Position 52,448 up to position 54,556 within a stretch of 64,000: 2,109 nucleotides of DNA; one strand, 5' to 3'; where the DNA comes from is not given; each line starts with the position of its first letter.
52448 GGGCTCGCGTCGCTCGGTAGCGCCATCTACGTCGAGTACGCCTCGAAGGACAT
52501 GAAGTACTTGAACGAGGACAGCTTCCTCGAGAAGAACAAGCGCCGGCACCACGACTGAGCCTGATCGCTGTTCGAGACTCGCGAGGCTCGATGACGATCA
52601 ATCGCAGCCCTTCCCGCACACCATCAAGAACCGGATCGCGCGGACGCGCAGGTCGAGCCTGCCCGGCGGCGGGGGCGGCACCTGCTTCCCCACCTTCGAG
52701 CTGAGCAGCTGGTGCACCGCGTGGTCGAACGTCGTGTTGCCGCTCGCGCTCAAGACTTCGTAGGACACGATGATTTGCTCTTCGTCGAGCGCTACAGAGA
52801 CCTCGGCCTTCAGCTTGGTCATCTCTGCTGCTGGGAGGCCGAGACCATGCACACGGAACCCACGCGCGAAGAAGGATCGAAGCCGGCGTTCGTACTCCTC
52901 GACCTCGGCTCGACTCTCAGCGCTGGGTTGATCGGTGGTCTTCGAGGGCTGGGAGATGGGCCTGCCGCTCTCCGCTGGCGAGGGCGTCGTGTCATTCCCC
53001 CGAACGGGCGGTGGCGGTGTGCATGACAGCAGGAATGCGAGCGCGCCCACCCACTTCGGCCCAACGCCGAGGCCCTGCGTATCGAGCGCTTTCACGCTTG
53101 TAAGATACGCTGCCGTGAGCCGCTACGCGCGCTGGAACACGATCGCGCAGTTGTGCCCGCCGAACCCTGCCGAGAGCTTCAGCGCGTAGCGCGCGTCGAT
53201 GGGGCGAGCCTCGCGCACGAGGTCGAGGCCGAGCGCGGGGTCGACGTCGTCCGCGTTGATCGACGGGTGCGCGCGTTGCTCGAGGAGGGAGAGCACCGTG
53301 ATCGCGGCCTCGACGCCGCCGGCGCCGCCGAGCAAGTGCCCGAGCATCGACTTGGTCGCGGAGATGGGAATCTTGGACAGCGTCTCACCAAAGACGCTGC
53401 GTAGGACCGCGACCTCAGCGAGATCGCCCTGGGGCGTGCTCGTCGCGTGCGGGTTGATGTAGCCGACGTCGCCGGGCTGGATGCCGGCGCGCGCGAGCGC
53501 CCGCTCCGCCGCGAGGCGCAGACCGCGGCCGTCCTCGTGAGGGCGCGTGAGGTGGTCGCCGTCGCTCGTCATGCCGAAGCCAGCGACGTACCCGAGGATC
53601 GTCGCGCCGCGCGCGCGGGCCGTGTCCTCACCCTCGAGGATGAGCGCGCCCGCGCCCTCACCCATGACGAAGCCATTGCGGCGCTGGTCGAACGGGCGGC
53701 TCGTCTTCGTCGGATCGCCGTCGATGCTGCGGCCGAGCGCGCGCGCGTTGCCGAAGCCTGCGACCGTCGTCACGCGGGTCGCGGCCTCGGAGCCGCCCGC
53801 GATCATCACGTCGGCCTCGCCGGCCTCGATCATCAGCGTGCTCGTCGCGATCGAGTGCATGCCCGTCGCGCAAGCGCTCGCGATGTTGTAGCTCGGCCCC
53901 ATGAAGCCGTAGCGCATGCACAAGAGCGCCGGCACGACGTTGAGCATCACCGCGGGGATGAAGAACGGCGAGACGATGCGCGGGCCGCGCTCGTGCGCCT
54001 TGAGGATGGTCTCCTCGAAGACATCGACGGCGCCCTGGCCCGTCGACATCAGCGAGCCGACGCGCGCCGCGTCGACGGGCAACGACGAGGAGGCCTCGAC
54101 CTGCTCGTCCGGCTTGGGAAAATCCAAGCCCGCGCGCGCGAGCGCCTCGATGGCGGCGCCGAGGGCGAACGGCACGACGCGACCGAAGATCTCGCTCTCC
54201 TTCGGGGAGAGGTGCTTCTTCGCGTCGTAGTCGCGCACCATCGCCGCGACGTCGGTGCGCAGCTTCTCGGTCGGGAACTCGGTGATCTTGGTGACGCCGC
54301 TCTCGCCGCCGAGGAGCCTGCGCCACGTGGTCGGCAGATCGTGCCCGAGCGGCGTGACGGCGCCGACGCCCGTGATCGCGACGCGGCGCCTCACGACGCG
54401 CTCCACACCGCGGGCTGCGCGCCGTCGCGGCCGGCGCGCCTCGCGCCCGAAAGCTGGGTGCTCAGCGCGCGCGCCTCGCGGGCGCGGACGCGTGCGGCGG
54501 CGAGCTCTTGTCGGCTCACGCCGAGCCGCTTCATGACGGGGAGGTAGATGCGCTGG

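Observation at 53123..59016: FAAL / CMAS-type methyltransferase / ACP / di-iron desaturase-like / KAS operon: candidate ACP-tethered lipid-tailoring pathway under a MerR regulator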

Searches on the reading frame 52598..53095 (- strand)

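Call 4: search_protein_families(library=pfam, proteins=[window:52598-53095:-], max_evalue=0.01)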
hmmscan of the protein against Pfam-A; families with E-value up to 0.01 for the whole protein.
window:52598-53095:- (165 aa): 1 family
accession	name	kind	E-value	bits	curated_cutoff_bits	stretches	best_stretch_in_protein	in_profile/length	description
PF13103.11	TonB_2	-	5.1e-07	30.2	22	1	92-148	23-78/85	TonB C terminal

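Call 5: search_protein_families(library=ncbifam, proteins=[window:52598-53095:-], max_evalue=0.01)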
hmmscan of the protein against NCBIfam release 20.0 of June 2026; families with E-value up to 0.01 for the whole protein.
window:52598-53095:- (165 aa): 0 families

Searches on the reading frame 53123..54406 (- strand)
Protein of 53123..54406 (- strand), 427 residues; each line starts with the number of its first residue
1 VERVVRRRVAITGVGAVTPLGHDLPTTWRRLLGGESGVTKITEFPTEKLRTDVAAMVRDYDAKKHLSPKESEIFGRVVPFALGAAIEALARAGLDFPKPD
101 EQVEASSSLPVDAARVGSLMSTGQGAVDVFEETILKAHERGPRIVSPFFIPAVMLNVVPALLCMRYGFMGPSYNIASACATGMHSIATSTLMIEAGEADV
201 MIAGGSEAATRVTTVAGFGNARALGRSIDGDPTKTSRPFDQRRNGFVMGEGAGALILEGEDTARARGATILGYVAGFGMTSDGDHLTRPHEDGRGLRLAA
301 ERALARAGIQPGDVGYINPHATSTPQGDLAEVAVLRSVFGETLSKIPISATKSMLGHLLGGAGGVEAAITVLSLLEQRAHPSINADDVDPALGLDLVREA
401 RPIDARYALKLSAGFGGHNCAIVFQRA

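Call 4: search_protein_families(library=pfam, proteins=[window:53123-54406:-], max_evalue=0.01)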
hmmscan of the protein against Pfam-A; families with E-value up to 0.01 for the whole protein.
window:53123-54406:- (427 aa): 4 families
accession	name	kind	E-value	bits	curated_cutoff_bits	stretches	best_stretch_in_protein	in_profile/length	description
PF00109.32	ketoacyl-synt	-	1.3e-41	143.4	20.8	1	7-262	2-251/252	Beta-ketoacyl synthase, N-terminal domain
PF02801.28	Ketoacyl-synt_C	-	5e-31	107.6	20.8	1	272-385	2-118/119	Beta-ketoacyl synthase, C-terminal domain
PF00108.29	Thiolase_N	-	3.9e-06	26.9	26.4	1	171-216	77-122/260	Thiolase, N-terminal domain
PF08545.16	ACP_syn_III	-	0.0016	18.7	24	0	240-264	44-68/80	3-Oxoacyl-[acyl-carrier-protein (ACP)] synthase III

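Call 5: search_protein_families(library=ncbifam, proteins=[window:53123-54406:-], max_evalue=0.01)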
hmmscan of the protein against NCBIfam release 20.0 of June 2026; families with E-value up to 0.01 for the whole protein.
window:53123-54406:- (427 aa): 49 families (the best 25 are shown)
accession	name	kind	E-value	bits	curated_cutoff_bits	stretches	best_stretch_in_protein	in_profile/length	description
TIGR03150.1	fabF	equivalog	6.7e-136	453.2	493.75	1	7-425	1-407/407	beta-ketoacyl-ACP synthase II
NF005589.0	PRK07314.1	subfamily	8.6e-131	436.5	387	1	6-426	3-411/413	beta-ketoacyl-ACP synthase II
NF004970.0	PRK06333.1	subfamily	1.3e-125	419.7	525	1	6-426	3-421/424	beta-ketoacyl-ACP synthase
NF006434.0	PRK08722.1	equivalog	2.8e-106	355.9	759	1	6-426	3-413/414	beta-ketoacyl-ACP synthase II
NF006274.0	PRK08439.1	equivalog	1.1e-91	307.7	621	1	7-426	2-405/406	beta-ketoacyl-ACP synthase II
NF005076.0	PRK06501.1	equivalog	5.7e-81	272.6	629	1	5-425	9-421/425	beta-ketoacyl-ACP synthase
NF005916.1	PRK07910.1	equivalog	2.9e-75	253.8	560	1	8-426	13-417/418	KasA/KasB family beta-ketoacyl-ACP synthase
NF006587.0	PRK09116.1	equivalog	4.7e-74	249.6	470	1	7-426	2-406/408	beta-ketoacyl-ACP synthase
NF005935.0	PRK07967.1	equivalog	2.9e-69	233.9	630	1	7-426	2-403/406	beta-ketoacyl-ACP synthase I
NF005490.0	PRK07103.1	equivalog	1.5e-64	218.6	445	1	7-426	4-412/414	polyketide beta-ketoacyl:acyl carrier protein synthase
NF058662.1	cispenta_AmcF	equivalog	3.8e-62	210.4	325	2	165-425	115-368/369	cispentacin biosynthesis acyltransferase subunit AmcF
NF004618.0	PRK05952.1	equivalog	2.6e-61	207.6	455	2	174-426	142-382/384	beta-ketoacyl-ACP synthase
NF006618.0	PRK09185.1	subfamily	6.6e-58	196.6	407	1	8-426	4-392/394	beta-ketoacyl-ACP synthase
NF045894.1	PKS_plus_SDR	equivalog_domain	1.8e-23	82.2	1740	1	156-379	150-369/1515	type I polyketide synthase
NF040607.1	mycolic_Pks13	equivalog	1.8e-23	82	2100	1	156-394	248-484/1680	polyketide synthase Pks13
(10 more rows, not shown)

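Call 51: search_solved_structures(query=window:53123-54406:-, max_evalue=1e-40)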
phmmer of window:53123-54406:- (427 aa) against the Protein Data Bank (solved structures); distinct sequences matched with E-value up to 1e-40: 69 (the best 60 are shown).
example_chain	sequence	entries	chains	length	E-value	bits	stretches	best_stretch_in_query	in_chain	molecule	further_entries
1j3n_A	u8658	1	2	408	4.1e-100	339.3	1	7-426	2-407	3-oxoacyl-(acyl-carrier protein) synthase II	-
4jrh_A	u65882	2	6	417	4.4e-100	339.2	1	5-426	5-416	3-oxoacyl-[acyl-carrier-protein] synthase 2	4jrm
4b7v_A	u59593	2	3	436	4.6e-100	339.1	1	4-426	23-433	3-OXOACYL-[ACYL-CARRIER-PROTEIN] SYNTHASE 2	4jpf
2gfw_A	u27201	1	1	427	7e-100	338.5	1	4-426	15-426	3-oxoacyl-[acyl-carrier-protein] synthase 2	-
8qm1_A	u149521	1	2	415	8.6e-100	338.2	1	5-426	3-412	3-oxoacyl-[acyl-carrier-protein] synthase 2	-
6okg_A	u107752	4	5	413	1.3e-99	337.6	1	6-426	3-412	3-oxoacyl-[acyl-carrier-protein] synthase 2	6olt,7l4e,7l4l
4r8e_A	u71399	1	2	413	1.5e-99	337.5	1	6-426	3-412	3-oxoacyl-[acyl-carrier-protein] synthase 2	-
1b3n_A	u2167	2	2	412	1.9e-99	337.1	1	6-426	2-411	PROTEIN (KETOACYL ACYL CARRIER PROTEIN SYNTHASE 2) | BETA-KETOACYL ACP SYNTHASE II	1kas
2gfy_A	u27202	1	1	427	6.3e-99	335.4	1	4-426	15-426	3-oxoacyl-[acyl-carrier-protein] synthase 2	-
8cn8_A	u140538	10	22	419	1.6e-98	334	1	4-426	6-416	3-oxoacyl-[acyl-carrier-protein] synthase 2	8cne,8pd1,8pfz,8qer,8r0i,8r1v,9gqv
3hnz_A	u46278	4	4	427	2e-98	333.8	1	4-426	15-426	3-oxoacyl-[acyl-carrier-protein] synthase 2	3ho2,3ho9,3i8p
9lpl_A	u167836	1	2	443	3.2e-98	333.1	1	4-426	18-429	3-oxoacyl-[acyl-carrier-protein] synthase 2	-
2gfv_A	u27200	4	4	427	3.8e-98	332.8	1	4-426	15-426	3-oxoacyl-[acyl-carrier-protein] synthase 2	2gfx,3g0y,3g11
8pj0_A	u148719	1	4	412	4.3e-98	332.6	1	6-426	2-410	3-oxoacyl-[acyl-carrier-protein] synthase 2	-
8cou_A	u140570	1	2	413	5.6e-98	332.3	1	6-426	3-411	3-oxoacyl-[acyl-carrier-protein] synthase 2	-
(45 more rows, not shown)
